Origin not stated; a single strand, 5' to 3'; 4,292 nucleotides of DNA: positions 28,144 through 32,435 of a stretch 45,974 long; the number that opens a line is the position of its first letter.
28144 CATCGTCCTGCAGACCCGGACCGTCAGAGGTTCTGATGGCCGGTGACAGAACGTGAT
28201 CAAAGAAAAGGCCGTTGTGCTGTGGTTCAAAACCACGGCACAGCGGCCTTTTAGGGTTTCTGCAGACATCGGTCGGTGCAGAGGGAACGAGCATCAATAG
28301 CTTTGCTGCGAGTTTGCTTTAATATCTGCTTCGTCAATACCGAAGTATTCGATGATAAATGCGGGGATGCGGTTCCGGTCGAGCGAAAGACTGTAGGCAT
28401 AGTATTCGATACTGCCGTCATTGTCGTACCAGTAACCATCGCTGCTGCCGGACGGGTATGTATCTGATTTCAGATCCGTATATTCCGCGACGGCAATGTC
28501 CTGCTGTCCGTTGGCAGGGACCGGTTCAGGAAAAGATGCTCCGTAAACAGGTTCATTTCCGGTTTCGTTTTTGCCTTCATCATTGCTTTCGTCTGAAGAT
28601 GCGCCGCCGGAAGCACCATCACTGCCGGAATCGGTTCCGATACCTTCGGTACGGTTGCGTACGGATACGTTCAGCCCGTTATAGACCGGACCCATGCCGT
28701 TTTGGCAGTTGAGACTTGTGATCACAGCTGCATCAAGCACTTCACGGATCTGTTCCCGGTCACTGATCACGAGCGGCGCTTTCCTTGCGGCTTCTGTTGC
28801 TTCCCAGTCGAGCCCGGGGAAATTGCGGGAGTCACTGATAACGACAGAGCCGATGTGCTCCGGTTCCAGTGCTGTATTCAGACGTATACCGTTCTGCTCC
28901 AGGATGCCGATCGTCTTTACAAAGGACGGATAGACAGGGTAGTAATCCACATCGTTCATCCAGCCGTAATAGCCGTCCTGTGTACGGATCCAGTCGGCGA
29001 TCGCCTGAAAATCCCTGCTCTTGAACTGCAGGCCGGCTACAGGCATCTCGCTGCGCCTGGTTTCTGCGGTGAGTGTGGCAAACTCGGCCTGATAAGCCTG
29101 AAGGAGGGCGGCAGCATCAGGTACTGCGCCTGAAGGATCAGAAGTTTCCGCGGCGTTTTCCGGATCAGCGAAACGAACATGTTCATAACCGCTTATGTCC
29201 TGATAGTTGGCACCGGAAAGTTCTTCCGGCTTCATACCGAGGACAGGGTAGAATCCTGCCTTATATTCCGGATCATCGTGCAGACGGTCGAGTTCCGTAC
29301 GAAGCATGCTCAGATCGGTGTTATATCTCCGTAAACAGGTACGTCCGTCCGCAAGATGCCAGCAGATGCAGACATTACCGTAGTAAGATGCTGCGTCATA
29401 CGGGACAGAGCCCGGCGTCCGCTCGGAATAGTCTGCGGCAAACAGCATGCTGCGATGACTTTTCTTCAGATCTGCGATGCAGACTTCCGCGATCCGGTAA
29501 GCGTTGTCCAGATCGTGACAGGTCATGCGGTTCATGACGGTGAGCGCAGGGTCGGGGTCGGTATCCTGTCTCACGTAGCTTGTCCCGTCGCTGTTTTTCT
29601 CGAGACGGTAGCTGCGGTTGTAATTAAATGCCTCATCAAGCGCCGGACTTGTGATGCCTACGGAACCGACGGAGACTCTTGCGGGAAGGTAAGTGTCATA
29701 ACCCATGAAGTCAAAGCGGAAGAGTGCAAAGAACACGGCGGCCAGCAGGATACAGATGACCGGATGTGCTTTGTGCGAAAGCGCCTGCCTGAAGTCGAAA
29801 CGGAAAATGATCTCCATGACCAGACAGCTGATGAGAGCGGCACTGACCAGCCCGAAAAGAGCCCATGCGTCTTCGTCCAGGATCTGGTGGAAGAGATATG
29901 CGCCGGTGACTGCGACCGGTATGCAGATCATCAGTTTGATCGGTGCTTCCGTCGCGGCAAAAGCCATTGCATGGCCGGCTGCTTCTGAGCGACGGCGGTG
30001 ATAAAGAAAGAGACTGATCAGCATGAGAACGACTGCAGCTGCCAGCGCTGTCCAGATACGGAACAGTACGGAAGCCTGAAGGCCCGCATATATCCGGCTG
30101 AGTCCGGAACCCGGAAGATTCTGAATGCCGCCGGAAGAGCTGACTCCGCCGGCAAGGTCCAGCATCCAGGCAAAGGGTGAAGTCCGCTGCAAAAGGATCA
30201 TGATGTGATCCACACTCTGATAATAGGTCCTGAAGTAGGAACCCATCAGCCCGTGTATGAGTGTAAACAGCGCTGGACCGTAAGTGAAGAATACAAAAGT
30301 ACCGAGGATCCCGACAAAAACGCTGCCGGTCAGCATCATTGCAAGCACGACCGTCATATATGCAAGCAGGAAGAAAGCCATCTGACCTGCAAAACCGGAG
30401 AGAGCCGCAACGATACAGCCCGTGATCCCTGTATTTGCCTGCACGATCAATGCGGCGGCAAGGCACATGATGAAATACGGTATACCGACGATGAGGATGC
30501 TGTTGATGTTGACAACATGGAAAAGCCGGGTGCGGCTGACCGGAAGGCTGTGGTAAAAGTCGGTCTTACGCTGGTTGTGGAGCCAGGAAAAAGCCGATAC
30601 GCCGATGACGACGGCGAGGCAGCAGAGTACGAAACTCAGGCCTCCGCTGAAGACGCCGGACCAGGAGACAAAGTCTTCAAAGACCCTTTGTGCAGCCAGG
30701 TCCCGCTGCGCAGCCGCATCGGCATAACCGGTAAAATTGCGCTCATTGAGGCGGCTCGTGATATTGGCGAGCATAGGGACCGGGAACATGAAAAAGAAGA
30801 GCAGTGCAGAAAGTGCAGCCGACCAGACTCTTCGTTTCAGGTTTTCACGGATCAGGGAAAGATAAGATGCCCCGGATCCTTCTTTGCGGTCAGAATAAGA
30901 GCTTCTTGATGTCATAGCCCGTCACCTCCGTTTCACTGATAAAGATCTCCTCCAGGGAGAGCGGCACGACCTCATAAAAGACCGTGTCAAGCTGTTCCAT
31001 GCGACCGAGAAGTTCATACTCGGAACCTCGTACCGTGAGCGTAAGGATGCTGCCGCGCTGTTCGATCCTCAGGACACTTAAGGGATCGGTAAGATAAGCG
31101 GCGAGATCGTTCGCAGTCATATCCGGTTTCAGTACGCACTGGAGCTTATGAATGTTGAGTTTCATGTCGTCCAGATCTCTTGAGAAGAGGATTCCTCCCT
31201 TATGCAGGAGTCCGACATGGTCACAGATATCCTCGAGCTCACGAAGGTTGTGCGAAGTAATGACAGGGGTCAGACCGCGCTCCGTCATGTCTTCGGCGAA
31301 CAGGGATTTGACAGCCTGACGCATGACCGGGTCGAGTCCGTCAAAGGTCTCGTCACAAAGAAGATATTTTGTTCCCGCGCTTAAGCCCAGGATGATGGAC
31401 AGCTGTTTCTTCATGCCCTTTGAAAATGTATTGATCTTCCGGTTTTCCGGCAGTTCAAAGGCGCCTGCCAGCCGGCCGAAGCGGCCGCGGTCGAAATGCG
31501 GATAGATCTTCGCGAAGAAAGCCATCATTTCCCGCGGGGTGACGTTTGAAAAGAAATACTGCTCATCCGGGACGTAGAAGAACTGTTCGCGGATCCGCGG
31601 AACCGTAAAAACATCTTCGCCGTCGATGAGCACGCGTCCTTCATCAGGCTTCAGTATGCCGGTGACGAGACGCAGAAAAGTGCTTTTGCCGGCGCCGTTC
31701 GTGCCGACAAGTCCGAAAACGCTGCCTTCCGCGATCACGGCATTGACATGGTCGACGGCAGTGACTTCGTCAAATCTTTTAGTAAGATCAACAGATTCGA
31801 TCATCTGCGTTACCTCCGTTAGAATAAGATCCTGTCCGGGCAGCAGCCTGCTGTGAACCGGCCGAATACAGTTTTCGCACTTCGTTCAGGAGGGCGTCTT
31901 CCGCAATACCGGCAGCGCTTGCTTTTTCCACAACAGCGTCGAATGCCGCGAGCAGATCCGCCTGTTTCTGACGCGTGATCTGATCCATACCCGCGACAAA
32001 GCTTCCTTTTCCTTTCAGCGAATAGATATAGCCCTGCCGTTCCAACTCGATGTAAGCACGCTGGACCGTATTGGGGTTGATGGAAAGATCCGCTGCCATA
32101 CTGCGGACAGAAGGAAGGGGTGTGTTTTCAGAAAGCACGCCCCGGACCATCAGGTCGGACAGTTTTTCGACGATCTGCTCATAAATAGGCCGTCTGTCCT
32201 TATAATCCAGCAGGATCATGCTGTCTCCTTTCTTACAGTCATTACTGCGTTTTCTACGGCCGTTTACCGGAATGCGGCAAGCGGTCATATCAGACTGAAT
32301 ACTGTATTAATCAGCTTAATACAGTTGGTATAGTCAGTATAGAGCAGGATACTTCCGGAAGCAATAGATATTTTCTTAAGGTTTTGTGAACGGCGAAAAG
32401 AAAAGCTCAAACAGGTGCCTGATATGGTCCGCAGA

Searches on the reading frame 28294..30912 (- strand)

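Call 33: search_protein_families(library=pfam, proteins=[window:28294-30912:-], max_evalue=0.00001)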
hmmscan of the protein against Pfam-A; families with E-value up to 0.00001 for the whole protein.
window:28294-30912:- (872 aa): 1 family
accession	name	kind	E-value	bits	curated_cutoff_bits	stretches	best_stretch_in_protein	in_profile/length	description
PF20047.4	DUF6449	-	7.9e-34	117.1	23.5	1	518-675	1-152/152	Domain of unknown function (DUF6449)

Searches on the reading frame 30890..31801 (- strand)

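Call 33: search_protein_families(library=pfam, proteins=[window:30890-31801:-], max_evalue=0.00001)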
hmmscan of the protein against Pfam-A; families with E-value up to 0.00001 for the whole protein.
window:30890-31801:- (303 aa): 1 family
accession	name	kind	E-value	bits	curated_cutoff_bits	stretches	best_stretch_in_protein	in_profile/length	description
PF00005.33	ABC_tran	-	3e-21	76.9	25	1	17-153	2-136/137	ABC transporter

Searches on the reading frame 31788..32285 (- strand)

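Call 33: search_protein_families(library=pfam, proteins=[window:31788-32285:-], max_evalue=0.00001)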
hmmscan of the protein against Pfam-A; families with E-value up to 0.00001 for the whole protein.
window:31788-32285:- (165 aa): 2 families
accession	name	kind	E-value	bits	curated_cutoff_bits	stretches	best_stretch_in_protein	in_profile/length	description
PF00392.27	GntR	-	1.4e-13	50.7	27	1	35-97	2-64/64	Bacterial regulatory proteins, gntR family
PF13730.12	HTH_36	-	3.7e-06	27.1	25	1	56-87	24-55/55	Helix-turn-helix domain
